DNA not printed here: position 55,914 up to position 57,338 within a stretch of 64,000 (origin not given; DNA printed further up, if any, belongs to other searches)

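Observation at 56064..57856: DnaB-C/KaiC-like RecA-fold ATPase translationally coupled to a SigB/F-type sigma factor at the end of the chemotaxis operon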

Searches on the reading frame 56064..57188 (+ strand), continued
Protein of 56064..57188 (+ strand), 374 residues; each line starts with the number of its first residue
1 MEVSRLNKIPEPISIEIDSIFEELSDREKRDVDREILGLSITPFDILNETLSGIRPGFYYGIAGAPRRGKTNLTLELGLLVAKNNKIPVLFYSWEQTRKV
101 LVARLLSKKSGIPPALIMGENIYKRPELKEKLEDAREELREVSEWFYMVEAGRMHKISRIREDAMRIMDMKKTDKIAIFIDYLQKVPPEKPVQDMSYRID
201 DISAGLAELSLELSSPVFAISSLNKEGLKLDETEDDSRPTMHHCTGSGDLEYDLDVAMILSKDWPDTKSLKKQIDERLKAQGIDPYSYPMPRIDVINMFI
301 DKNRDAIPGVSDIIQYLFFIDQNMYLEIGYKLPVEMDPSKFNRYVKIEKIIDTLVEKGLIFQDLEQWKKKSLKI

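Call 31: search_solved_structures(query=A1, max_evalue=0.001, show_alignments=1)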
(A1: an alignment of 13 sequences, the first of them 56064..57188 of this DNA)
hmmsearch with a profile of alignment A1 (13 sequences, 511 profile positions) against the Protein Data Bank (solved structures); distinct sequences matched with E-value up to 0.001: 13.
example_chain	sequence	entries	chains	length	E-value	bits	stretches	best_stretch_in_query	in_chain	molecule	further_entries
2r6a_A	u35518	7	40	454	1.6e-28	103.2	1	7-419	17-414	Replicative helicase | Replicative DNA helicase DnaB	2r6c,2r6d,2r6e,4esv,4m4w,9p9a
2vye_A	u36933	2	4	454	2.1e-28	102.8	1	5-419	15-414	REPLICATIVE DNA HELICASE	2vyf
4nmn_A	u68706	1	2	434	2e-27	99.6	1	5-404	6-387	Replicative DNA helicase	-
4zc0_A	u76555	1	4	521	9.1e-26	94.1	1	4-428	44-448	Replicative DNA helicase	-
9dls_A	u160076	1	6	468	2.3e-25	92.8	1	5-405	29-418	Replicative DNA helicase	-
6t66_A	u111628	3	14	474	2.4e-25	92.7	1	5-405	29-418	Replicative DNA helicase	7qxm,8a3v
7t22_A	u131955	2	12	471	6.5e-25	91.3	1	5-413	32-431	Replicative DNA helicase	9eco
6bbm_A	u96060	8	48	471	7.9e-25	91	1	5-413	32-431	Replicative DNA helicase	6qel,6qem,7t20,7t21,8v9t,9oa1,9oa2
2q6t_A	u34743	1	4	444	3.5e-24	88.9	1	6-405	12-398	DnaB replication fork helicase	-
4a1f_A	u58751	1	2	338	8.5e-20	74.4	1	175-428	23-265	REPLICATIVE DNA HELICASE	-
3bgw_A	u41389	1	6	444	4.7e-18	68.6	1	99-419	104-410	DNAB-Like Replicative Helicase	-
6kza_A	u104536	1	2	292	5.8e-17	65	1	185-413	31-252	Replicative DNA helicase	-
3bh0_A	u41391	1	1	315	8e-17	64.6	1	136-419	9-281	DNAB-LIKE REPLICATIVE HELICASE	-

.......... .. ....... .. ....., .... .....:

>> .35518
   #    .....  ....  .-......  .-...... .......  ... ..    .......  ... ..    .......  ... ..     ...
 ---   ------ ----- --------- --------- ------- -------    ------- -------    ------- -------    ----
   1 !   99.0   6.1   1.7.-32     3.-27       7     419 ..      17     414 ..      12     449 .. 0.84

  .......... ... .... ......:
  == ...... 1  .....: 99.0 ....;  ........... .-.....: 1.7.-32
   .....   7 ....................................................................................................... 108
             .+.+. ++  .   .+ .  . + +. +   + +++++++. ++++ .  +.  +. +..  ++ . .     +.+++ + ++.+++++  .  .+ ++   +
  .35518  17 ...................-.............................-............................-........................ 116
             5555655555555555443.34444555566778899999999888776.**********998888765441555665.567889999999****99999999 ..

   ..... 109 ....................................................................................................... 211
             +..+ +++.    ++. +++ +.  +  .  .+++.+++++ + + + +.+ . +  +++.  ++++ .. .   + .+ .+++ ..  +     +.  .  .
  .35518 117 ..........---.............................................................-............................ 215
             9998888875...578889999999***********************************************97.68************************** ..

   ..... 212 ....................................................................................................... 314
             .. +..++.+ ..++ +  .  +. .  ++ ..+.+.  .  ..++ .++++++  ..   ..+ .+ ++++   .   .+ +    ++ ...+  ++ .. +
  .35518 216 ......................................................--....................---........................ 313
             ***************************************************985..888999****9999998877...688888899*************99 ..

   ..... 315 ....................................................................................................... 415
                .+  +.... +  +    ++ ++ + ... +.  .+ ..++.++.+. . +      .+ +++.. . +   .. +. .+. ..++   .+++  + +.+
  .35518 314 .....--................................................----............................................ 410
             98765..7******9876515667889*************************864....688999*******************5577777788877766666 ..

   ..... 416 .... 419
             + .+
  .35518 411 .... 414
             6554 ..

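Call 32: search_protein_families(library=pfam, proteins=[P0016, P0069, P0094, P0012, P0093, P0075, P0008], max_evalue=1)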
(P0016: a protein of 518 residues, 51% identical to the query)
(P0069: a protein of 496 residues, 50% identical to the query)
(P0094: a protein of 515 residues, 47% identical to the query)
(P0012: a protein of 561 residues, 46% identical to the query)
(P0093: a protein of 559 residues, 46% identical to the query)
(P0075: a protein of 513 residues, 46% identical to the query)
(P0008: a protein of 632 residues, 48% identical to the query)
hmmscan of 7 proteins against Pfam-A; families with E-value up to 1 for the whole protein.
P0016 (518 aa): 3 families
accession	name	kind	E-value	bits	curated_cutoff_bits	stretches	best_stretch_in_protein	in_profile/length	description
PF03796.21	DnaB_C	-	2e-25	90.1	27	1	185-473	5-253/255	DnaB-like helicase C terminal domain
PF13481.12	AAA_25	-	1.5e-05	25.2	27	1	184-258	17-102/195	AAA domain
PF15358.11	TSKS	-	0.3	10.3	27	1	231-288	167-224/395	Testis-specific serine kinase substrate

P0069 (496 aa): 4 families
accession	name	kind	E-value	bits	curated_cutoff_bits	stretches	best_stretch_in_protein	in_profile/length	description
PF03796.21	DnaB_C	-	3.1e-29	102.6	27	1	183-446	6-240/255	DnaB-like helicase C terminal domain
PF13481.12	AAA_25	-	0.00058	20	27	1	181-248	17-95/195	AAA domain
PF00772.26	DnaB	-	0.002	18.6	23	1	3-80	7-84/103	DnaB-like helicase N terminal domain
PF01015.23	Ribosomal_S3Ae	-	0.024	14.6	29.3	1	100-160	123-183/191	Ribosomal S3Ae family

P0094 (515 aa): 5 families
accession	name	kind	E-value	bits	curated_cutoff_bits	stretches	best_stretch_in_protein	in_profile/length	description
PF03796.21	DnaB_C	-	1.2e-29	103.9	27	1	188-456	6-240/255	DnaB-like helicase C terminal domain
PF13481.12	AAA_25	-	1.9e-07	31.3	27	1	179-250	10-92/195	AAA domain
PF24430.1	DUF7553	-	0.039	14.9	27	0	108-164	24-80/85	Family of unknown function (DUF7553)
PF08745.17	PIN_5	-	0.052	13.4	27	1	115-181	68-133/205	PINc domain ribonuclease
PF10376.14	Mei5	-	0.17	12.1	28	1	132-178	113-155/207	Double-strand recombination repair protein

P0012 (561 aa): 1 family
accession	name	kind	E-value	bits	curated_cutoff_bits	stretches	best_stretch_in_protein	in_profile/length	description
PF03796.21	DnaB_C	-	1e-30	107.4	27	1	228-491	6-240/255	DnaB-like helicase C terminal domain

P0093 (559 aa): 3 families
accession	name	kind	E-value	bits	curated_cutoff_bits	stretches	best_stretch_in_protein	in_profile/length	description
PF03796.21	DnaB_C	-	1.1e-24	87.6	27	1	200-471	6-240/255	DnaB-like helicase C terminal domain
PF00772.26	DnaB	-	4.6e-07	30.3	23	1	23-119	7-102/103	DnaB-like helicase N terminal domain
PF13481.12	AAA_25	-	1.4e-06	28.5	27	1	199-376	18-187/195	AAA domain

P0075 (513 aa): 3 families
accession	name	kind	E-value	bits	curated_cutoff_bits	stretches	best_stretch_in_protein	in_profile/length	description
PF03796.21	DnaB_C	-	3.5e-23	82.7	27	1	183-454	6-240/255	DnaB-like helicase C terminal domain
PF13481.12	AAA_25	-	0.00014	22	27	1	181-261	17-108/195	AAA domain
PF00772.26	DnaB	-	0.00038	20.9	23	1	5-101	7-102/103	DnaB-like helicase N terminal domain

P0008 (632 aa): 3 families
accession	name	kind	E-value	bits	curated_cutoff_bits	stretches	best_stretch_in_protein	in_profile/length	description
PF03796.21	DnaB_C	-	7.6e-28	98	27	1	296-557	6-238/255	DnaB-like helicase C terminal domain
PF13481.12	AAA_25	-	0.0017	18.5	27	1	289-358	12-92/195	AAA domain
PF02732.21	ERCC4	-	0.11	12.8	24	0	389-474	74-129/140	ERCC4 domain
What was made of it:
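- On Replicative DNA helicase DnaB (TIGR00665 equivalog): It is present, though divergent, in long-form relatives (call 32).
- Closest known: Replicative helicase DnaB and phage G40P. Same: Long-form relatives also carry the DnaB N-domain (calls 31, 32).
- Long forms have the full DnaB architecture (calls 31, 32).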

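Call 38: search_protein_families(library=pfam, proteins=[L037:6929-7480:+, L037:7473-7958:+, L037:8321-10087:+, L037:10167-11021:+, L037:11658-14792:+, L013:11168-14119:+, L078:5589-6887:+, L090:8477-8932:+, L057:5996-6361:+, L025:5080-8127:+], max_evalue=0.01)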
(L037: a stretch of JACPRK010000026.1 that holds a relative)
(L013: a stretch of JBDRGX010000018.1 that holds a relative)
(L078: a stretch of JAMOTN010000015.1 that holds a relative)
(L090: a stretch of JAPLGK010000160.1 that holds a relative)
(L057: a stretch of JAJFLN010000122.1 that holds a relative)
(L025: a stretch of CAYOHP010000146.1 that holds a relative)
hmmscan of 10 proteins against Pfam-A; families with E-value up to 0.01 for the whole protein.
L037:6929-7480:+ (183 aa): 4 families
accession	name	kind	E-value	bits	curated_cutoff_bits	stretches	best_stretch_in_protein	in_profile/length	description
PF04542.20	Sigma70_r2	-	3.9e-17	62.2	24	1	23-90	1-70/71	Sigma-70 region 2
PF08281.18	Sigma70_r4_2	-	5.2e-12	45.7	25.7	1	123-174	3-54/54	Sigma-70, region 4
PF04545.22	Sigma70_r4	-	9.7e-09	35.1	24.1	1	127-176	1-50/50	Sigma-70, region 4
PF07638.17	Sigma70_ECF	-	0.0084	16.5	21.1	0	114-179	120-184/185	ECF sigma factor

L037:7473-7958:+ (161 aa): 1 family
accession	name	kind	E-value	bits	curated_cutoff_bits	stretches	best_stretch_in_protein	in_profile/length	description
PF13490.11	zf-HC2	-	8.8e-06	26.2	22.2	1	10-44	1-35/35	Putative zinc-finger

L037:8321-10087:+ (588 aa): 4 families
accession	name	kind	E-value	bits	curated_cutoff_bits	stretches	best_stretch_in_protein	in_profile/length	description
PF03796.21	DnaB_C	-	3.1e-38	132.1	27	1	241-508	6-244/255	DnaB-like helicase C terminal domain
PF13481.12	AAA_25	-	6.2e-06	26.4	27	1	236-423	14-193/195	AAA domain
PF10571.15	UPF0547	-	6.6e-05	23.4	29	1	14-35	2-23/26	Uncharacterised protein family UPF0547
PF13240.11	Zn_Ribbon_1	-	0.0033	17.6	25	1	15-32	2-19/23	zinc-ribbon domain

L037:10167-11021:+ (284 aa): 1 family
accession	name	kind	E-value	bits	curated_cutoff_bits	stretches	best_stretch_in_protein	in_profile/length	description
PF00882.24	Zn_dep_PLPC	-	5.5e-10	39.9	26.8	1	26-190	1-163/167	Zinc dependent phospholipase C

L037:11658-14792:+ (1044 aa): 8 families
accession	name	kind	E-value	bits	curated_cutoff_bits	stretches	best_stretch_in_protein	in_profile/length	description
PF00437.27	T2SSE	-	3.7e-132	440.9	24.9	1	373-764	3-370/370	Type II/IV secretion system protein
PF05157.20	MshEN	-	1.5e-18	67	23.1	1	265-351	2-89/90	MshEN domain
PF02518.31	HATPase_c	-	1.5e-10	41.9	26.4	1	937-1043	2-109/111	Histidine kinase-, DNA gyrase B-, and HSP90-like ATPase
PF13191.12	AAA_16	-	0.00012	23.1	32.6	1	500-552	11-63/167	AAA ATPase domain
PF25199.1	nSTAND_NTPase5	-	0.00028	21.2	34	1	510-543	39-73/145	Novel STAND NTPase 5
PF13555.12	AAA_29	-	0.00043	20.4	27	1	511-541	21-50/61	P-loop containing region of AAA domain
PF13401.12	AAA_22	-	0.00089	20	27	0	512-540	5-35/130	AAA domain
PF20720.3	nSTAND3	-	0.005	17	27.2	0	512-550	17-55/155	Novel STAND NTPase 3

L013:11168-14119:+ (983 aa): 4 families
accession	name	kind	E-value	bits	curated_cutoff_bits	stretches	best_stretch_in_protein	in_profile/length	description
PF02769.27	AIRS_C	-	7.8e-56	189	23.1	2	431-582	2-155/156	AIR synthase related protein, C-terminal domain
PF00586.29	AIRS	-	3.7e-18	66.4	24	2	291-406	2-103/112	AIR synthase related protein, N-terminal domain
PF18072.6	FGAR-AT_linker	-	2.2e-14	54.1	26.6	1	188-246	3-50/50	Formylglycinamide ribonucleotide amidotransferase linker domain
PF02700.19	PurS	-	4.9e-12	46.3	22.2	2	84-149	4-75/77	Phosphoribosylformylglycinamidine (FGAM) synthase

L078:5589-6887:+ (432 aa): 0 families

L090:8477-8932:+ (151 aa): 0 families

L057:5996-6361:+ (121 aa): 1 family
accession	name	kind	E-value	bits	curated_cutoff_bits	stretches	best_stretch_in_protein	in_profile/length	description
PF04145.20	Ctr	-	0.00068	20.6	25.3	0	59-110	20-70/151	Ctr copper transporter family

L025:5080-8127:+ (1015 aa): 2 families
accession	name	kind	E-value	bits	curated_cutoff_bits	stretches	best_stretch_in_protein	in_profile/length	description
PF01839.29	FG-GAP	-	6e-45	150.9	22.1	7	801-838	2-37/37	FG-GAP repeat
PF13517.12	FG-GAP_3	-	5.2e-07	30.6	26.9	2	600-677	1-61/61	FG-GAP-like repeat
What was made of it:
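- Closest known: RadA/Sms and ComM/ComFA. Same: These are ring or RecA-like ATPases acting on DNA delivered by pilus-dependent uptake, and some have zinc-finger N-termini, as the zinc-ribbon long forms do (call 38).
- Some forms have an N-terminal zinc ribbon (call 38).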

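Call 47: predict_structure(alignment_id=A2)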
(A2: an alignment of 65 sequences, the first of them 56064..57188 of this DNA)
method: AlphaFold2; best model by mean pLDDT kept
length: 374 residues; sequences in the alignment: 65
mean_pLDDT: 90.3   pTM: 0.88
mean pLDDT of the five models: 90.3, 89.9, 89.8, 89.6, 74.6
residues with pLDDT >= 90: 266; 70-90: 93; 50-70: 8; < 50: 7
segments of 3 or more residues with pLDDT < 50: 1-7
pLDDT, mean of each block of 10 residues (from residue 1): 54 90 91 86 94 95 94 95 96 94 91 90 92 93 94 97 98 97 93 87 96 97 94 88 80 93 94 95 90 95 84 94 90 79 88 91 83 66
secondary structure, 60 per line:
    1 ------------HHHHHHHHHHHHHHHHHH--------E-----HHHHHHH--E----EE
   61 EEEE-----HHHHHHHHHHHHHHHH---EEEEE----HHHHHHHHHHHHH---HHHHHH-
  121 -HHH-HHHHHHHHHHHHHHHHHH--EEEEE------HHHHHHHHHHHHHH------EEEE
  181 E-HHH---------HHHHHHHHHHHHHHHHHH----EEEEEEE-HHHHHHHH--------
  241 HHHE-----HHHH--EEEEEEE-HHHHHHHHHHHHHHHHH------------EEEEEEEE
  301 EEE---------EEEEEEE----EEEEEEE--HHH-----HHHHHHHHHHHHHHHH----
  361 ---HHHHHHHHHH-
elements in order: H13-30 H45-51 E59-64 H70-85 E89-93 H98-110 H114-119 H126-143 E146-150 H157-170 E177-181 H195-212 E217-223 H225-232 H250-253 E256-262 H264-280 E293-303 E313-319 E324-330 H341-356 H364-373

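Call 50: fold_search(model_id=the predicted structure, library=pdb)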
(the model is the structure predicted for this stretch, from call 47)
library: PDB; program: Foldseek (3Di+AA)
matches with E <= 10: 1838; with E <= 0.001: 591
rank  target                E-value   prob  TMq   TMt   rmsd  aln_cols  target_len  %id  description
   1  7t22_A                6.7e-19  1.00  0.66  0.56   4.9       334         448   23  E. coli DnaB bound to three DnaG C-terminal domains, ssDNA, ADP and AlF4 (released 2023-01-18)
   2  9dls_C                2.1e-18  1.00  0.64  0.55   5.0       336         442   22  Vibrio cholerae DnaB (released 2025-07-16)
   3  4esv_H                3.4e-18  1.00  0.63  0.56   5.1       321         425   24  A New Twist on the Translocation Mechanism of Helicases from the Structure of DnaB with its Substrates (released 2012-10-24)
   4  6kza_B                3.4e-18  1.00  0.61  0.77  10.1       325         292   22  Crystal structure of the complex of the interaction domains of E. coli DnaB helicase and DnaC helicase loader (released 2019-11-20)
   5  4esv_I                7.1e-18  1.00  0.62  0.55   9.7       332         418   22  A New Twist on the Translocation Mechanism of Helicases from the Structure of DnaB with its Substrates (released 2012-10-24)
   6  4esv_J                8.0e-18  1.00  0.62  0.56   5.3       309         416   24  A New Twist on the Translocation Mechanism of Helicases from the Structure of DnaB with its Substrates (released 2012-10-24)
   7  9oa1_B                8.4e-18  1.00  0.66  0.55   4.9       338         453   23  Ecoli DnaB helicase and Phage Lambda loader P with ADP-Mg in a 6:5 stoichiometry ratio. (released 2025-07-16)
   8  3bh0                  8.9e-18  1.00  0.65  0.85   4.2       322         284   22  ATPase Domain of G40P (released 2007-12-25)
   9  9dls_D                8.9e-18  1.00  0.63  0.54   5.7       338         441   22  Vibrio cholerae DnaB (released 2025-07-16)
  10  9oa1_D                1.0e-17  1.00  0.67  0.56   4.8       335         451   22  Ecoli DnaB helicase and Phage Lambda loader P with ADP-Mg in a 6:5 stoichiometry ratio. (released 2025-07-16)
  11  4esv_B                1.5e-17  1.00  0.63  0.55   5.1       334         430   23  A New Twist on the Translocation Mechanism of Helicases from the Structure of DnaB with its Substrates (released 2012-10-24)
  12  3bgw_A                1.6e-17  1.00  0.64  0.57   4.9       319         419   22  The Structure Of A DnaB-Like Replicative Helicase And Its Interactions With Primase (released 2007-12-25)
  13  6kza_A                2.0e-17  1.00  0.62  0.79   8.3       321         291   22  Crystal structure of the complex of the interaction domains of E. coli DnaB helicase and DnaC helicase loader (released 2019-11-20)
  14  4esv_G                2.0e-17  1.00  0.61  0.55   9.2       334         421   23  A New Twist on the Translocation Mechanism of Helicases from the Structure of DnaB with its Substrates (released 2012-10-24)
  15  2r6a_A                2.4e-17  1.00  0.61  0.55   6.7       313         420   24  Crystal Form BH1 (released 2007-11-06)
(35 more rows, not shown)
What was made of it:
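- On DnaB-family (SF4) helicase C-terminal domain, PF03796: The top 50 Foldseek PDB hits are all DnaB/G40P, with best E 6.7e-19 (calls 47, 50).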
